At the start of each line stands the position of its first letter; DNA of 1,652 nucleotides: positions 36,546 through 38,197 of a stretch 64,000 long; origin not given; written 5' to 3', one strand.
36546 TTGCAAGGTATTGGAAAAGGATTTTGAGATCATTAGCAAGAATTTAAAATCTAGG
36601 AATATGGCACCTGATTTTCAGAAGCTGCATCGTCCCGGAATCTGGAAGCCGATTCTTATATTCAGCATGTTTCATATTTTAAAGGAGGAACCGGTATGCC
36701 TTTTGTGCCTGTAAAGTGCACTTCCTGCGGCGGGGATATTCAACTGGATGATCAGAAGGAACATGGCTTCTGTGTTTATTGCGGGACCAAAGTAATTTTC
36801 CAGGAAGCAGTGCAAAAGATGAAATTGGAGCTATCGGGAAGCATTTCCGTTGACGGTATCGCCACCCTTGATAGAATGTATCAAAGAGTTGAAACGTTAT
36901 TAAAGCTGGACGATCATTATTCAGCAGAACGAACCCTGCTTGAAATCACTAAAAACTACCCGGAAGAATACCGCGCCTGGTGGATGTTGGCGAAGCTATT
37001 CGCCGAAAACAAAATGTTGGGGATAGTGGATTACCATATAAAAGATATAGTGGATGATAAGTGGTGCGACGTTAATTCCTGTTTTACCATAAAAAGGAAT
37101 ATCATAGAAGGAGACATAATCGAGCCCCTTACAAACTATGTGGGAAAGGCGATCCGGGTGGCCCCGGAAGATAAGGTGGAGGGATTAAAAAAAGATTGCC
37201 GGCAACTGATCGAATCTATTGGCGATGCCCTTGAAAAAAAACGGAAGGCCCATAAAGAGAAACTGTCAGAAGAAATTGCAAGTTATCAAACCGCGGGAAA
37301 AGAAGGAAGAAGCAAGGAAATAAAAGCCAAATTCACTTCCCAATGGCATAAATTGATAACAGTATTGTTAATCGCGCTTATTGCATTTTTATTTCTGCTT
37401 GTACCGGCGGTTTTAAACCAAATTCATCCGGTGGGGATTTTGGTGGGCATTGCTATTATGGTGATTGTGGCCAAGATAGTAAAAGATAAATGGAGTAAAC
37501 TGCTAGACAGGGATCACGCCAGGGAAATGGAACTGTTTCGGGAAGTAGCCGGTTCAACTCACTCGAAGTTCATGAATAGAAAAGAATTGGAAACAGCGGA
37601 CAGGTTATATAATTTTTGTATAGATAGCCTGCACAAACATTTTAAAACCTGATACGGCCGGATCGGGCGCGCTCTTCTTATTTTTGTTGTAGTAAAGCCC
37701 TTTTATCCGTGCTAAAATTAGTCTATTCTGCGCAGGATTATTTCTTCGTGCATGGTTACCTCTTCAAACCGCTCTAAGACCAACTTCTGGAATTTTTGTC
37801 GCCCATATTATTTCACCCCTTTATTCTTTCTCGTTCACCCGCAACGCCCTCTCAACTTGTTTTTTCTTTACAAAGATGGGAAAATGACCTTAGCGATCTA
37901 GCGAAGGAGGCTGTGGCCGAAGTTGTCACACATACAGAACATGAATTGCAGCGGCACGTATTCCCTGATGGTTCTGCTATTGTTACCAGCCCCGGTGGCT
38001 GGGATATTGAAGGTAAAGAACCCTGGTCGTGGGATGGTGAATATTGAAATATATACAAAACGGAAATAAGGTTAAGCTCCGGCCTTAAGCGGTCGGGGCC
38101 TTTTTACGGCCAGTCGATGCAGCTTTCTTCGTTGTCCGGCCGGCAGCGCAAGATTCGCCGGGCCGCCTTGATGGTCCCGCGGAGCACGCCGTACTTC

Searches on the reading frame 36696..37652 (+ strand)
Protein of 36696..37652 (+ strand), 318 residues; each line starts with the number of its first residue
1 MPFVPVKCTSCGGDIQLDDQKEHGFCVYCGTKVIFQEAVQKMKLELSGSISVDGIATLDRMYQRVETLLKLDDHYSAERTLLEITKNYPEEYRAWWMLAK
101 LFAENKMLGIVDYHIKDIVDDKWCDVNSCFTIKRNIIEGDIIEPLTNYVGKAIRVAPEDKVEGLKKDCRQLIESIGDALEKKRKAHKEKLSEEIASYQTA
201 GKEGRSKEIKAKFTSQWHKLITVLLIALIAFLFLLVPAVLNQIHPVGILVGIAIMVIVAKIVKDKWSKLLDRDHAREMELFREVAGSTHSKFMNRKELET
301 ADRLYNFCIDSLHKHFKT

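Call 4: search_protein_families(library=pfam, proteins=[window:36696-37652:+], max_evalue=0.01)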
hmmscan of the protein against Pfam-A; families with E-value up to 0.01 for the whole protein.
window:36696-37652:+ (318 aa): 5 families
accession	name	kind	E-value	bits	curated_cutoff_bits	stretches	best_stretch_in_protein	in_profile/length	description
PF20990.2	DUF2207_C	-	0.00064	19.9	33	1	166-259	89-181/247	Predicted membrane protein (DUF2207) C-terminal domain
PF13428.12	TPR_14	-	0.0026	18.7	23.5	1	62-101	5-44/44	Tetratricopeptide repeat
PF20225.4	DUF6584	-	0.0038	17.7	27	0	58-106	3-51/171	Family of unknown function (DUF6584)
PF13432.12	TPR_16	-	0.0052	17.7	32.7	0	63-106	2-45/65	Tetratricopeptide repeat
PF21344.3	Zn_ribbon_LysW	-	0.0085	16.1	27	0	6-30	1-28/46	Alpha-aminoadipate carrier protein LysW-like, globular domain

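Call 26: find_homologous_proteins(query=window:36696-37652:+, max_evalue=0.001)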
Query window:36696-37652:+ (318 aa): 11 proteins with E <= 0.001 among 1566 candidates.
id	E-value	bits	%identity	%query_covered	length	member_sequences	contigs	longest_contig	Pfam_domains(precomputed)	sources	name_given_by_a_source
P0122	4.2e-211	718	100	100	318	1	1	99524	-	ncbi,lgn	-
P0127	6.1e-53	198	44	86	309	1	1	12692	-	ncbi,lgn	-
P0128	3.6e-39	153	35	75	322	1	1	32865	-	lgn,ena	-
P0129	4.4e-34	136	55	36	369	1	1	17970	-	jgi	-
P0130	2.8e-33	134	47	52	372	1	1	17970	-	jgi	-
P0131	5.5e-33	133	32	84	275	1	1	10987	-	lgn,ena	-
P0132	1.3e-32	131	59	32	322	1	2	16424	-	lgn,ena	-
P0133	2.0e-29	121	35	79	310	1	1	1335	-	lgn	-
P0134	4.4e-28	117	35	82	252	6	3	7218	-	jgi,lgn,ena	-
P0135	4.3e-20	90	31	82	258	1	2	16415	-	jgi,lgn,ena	-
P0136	3.3e-17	81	33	61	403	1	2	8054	-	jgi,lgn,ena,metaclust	metaclust:\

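Call 27: find_encoding_contigs(protein=P0127, flank=10000, max_places=2)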
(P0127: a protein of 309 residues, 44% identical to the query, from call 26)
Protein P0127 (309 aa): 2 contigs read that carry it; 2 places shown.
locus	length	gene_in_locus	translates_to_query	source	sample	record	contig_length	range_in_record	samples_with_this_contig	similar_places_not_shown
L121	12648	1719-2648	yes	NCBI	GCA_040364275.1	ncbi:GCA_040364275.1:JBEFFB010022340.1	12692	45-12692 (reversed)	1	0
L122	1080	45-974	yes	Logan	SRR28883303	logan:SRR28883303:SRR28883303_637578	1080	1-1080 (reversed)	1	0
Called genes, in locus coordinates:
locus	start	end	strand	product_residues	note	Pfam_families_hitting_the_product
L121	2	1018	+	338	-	?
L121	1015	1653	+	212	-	-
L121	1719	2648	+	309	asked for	-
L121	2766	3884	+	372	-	PF13421:Band_7_1, PF01145:Band_7, PF12773:DZR (weak), PF13240:Zn_Ribbon_1 (faint)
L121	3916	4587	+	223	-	-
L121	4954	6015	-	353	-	-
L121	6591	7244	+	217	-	PF03006:HlyIII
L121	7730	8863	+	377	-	PF01210:NAD_Gly3P_dh_N, PF02558:ApbA (weak), PF03446:NAD_binding_2, PF03721:UDPG_MGDP_dh_N (faint), PF03807:F420_oxidored (weak), PF07991:KARI_N (faint), PF02317:Octopine_DH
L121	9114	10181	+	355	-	PF06081:ArAE_1, PF13515:FUSC_2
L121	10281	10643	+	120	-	-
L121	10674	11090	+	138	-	PF01894:YjbQ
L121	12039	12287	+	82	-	-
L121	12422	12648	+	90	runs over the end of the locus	?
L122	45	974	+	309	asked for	-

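Call 28: find_encoding_contigs(protein=P0128, flank=10000, max_places=2)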
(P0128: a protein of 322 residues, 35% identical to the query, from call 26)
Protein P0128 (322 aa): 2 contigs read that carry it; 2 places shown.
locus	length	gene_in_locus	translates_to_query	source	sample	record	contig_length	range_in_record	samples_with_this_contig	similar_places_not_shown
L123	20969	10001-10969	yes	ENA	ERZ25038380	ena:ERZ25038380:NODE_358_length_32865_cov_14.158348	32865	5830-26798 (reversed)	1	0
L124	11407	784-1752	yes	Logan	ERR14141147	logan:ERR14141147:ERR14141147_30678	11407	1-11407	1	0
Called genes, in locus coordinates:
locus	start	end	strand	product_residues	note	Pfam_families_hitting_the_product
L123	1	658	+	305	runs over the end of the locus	-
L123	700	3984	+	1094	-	PF13271:DUF4062, PF05729:NACHT, PF24885:TPR_NPHP3, PF13424:TPR_12, PF17874:TPR_MalT, PF13374:TPR_10, PF13424:TPR_12, PF13374:TPR_10, +32 more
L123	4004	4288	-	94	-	PF02026:RyR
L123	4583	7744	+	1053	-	PF13809:Tubulin_2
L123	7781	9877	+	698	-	PF00092:VWA, PF13519:VWA_2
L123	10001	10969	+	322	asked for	-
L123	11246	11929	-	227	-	-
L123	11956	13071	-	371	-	PF13421:Band_7_1, PF01145:Band_7 (weak), PF09851:SHOCT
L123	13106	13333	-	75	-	-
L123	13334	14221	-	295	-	PF15644:Gln_amidase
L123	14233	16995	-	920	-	PF01935:DUF87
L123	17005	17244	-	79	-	-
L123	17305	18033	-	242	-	-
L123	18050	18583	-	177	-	PF01809:YidD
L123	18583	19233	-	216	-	PF13328:HD_4 (weak)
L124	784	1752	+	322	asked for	-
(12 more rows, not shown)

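Call 29: search_protein_families(library=ncbifam, proteins=[window:36696-37652:+], max_evalue=0.01)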
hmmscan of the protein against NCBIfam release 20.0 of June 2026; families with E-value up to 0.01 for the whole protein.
window:36696-37652:+ (318 aa): 3 families
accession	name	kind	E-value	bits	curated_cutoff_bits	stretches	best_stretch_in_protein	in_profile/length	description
NF040686.1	TcpD_dom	domain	0.0013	18.6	24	1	209-243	19-54/63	TcpD family membrane protein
NF001606.0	PRK00398.1-3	equivalog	0.0014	18.4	72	1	7-43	4-39/44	DNA-directed RNA polymerase subunit P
NF001607.0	PRK00398.1-4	equivalog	0.0032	17.2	89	1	6-36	10-41/53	DNA-directed RNA polymerase subunit P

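Call 30: search_protein_families(library=phrogs, proteins=[window:36696-37652:+], max_evalue=0.01)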
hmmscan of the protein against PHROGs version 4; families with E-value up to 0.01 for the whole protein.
window:36696-37652:+ (318 aa): 0 families

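Call 31: search_protein_families(library=padloc, proteins=[window:36696-37652:+], max_evalue=0.01)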
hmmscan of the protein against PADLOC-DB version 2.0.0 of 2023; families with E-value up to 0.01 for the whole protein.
window:36696-37652:+ (318 aa): 1 family
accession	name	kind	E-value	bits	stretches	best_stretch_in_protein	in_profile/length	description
PDLC03841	LeoBC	-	3.6e-05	21.1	1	57-273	305-507/601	-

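Call 43: find_related_loci(query=window:36696-37652:+, collection=viral_contigs, flank=8000)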
Query window:36696-37652:+ (318 aa) in viral_contigs; peptide patterns used: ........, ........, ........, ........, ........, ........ (x = any residue, [..] = any of these).
3 stretches matched a pattern, but none encodes a relative of the query by tblastn (E <= 1e-3).

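Call 46: find_encoding_contigs(protein=P0129, flank=10000, max_places=2)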
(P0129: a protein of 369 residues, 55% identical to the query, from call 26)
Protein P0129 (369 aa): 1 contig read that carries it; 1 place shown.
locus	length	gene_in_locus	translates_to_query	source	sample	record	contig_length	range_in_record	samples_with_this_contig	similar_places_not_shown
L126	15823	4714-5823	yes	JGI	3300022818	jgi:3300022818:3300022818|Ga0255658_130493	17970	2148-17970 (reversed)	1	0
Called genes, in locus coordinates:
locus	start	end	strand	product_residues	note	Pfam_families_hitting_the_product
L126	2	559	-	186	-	?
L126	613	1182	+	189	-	-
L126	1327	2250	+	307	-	-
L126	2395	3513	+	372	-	-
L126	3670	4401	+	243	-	-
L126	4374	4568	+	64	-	-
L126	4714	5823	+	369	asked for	-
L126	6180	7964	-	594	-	-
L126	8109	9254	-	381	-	-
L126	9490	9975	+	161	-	-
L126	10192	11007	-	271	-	-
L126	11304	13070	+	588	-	PF14229:DUF4332, PF14520:HHH_5 (faint), PF00753:Lactamase_B, PF23023:Anti-Pycsar_Apyc1 (faint), PF02805:Ada_Zn_binding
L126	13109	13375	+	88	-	PF11213:DUF3006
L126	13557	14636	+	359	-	PF27225:AF_1859_N, PF10040:CRISPR_Cas6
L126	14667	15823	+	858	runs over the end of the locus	PF18211:Csm1_B, PF22335:Cas10-Cmr2_palm2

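Call 66: find_encoding_contigs(protein=P0132, flank=10000, max_places=2)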
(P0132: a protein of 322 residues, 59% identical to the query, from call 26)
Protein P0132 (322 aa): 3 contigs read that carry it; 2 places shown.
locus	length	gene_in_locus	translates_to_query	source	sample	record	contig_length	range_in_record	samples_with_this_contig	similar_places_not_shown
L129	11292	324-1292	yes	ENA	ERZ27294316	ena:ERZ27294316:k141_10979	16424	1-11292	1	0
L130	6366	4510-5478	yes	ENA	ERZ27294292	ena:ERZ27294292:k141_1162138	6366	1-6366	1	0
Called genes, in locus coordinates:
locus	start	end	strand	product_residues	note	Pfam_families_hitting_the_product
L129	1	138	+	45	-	?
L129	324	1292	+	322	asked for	-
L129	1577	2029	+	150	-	PF00436:SSB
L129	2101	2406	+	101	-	PF01084:Ribosomal_S18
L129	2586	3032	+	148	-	PF01281:Ribosomal_L9_N, PF03948:Ribosomal_L9_C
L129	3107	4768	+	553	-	PF00772:DnaB, PF03796:DnaB_C, PF13481:AAA_25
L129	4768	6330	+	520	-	PF01171:ATP_bind_3, PF11734:TilS_C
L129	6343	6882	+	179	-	PF00156:Pribosyltran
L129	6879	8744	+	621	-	PF00004:AAA, PF17862:AAA_lid_3, PF01434:Peptidase_M41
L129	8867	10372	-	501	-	PF01225:Mur_ligase, PF08245:Mur_ligase_M, PF02875:Mur_ligase_C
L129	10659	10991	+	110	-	PF04026:SpoVG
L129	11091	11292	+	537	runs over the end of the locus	-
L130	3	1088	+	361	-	?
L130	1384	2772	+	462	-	PF01637:ATPase_2, PF13173:AAA_14, PF13401:AAA_22 (weak), PF03008:DUF234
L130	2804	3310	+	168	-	-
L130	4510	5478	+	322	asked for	-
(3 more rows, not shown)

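Call 67: find_encoding_contigs(protein=P0131, flank=10000, max_places=2)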
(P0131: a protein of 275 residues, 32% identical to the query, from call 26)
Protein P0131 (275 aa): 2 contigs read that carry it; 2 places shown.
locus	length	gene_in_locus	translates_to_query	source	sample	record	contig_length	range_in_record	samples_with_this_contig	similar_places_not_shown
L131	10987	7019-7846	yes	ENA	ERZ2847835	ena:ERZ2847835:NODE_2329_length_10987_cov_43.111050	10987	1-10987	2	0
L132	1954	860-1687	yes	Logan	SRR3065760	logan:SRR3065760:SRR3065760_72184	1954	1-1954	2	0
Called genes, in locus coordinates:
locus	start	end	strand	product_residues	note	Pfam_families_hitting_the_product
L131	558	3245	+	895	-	PF01935:DUF87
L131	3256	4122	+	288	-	-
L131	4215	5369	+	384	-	PF13421:Band_7_1, PF01145:Band_7 (faint), PF12773:DZR, PF13240:Zn_Ribbon_1 (weak), PF13248:Zn_ribbon_3 (faint), PF18912:DZR_2 (weak), PF24463:DUF7577 (faint), PF13240:Zn_Ribbon_1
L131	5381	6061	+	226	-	-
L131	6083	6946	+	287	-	-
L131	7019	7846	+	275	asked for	-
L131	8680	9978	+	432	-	PF00672:HAMP, PF00512:HisKA, PF02518:HATPase_c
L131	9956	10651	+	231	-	PF00072:Response_reg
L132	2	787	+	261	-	?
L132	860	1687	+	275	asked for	-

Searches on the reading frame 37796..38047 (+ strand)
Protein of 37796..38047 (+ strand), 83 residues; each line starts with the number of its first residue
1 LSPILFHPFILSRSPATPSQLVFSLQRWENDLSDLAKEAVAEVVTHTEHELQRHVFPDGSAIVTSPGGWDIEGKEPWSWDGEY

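Call 30: search_protein_families(library=phrogs, proteins=[window:37796-38047:+], max_evalue=0.01)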
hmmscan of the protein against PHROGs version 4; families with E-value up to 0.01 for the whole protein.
window:37796-38047:+ (83 aa): 0 families

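Call 31: search_protein_families(library=padloc, proteins=[window:37796-38047:+], max_evalue=0.01)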
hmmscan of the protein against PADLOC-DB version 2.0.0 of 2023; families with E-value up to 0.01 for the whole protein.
window:37796-38047:+ (83 aa): 0 families

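Call 57: search_protein_families(library=pfam, proteins=[window:37796-38047:+], max_evalue=0.1)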
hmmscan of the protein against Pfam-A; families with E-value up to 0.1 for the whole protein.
window:37796-38047:+ (83 aa): 0 families
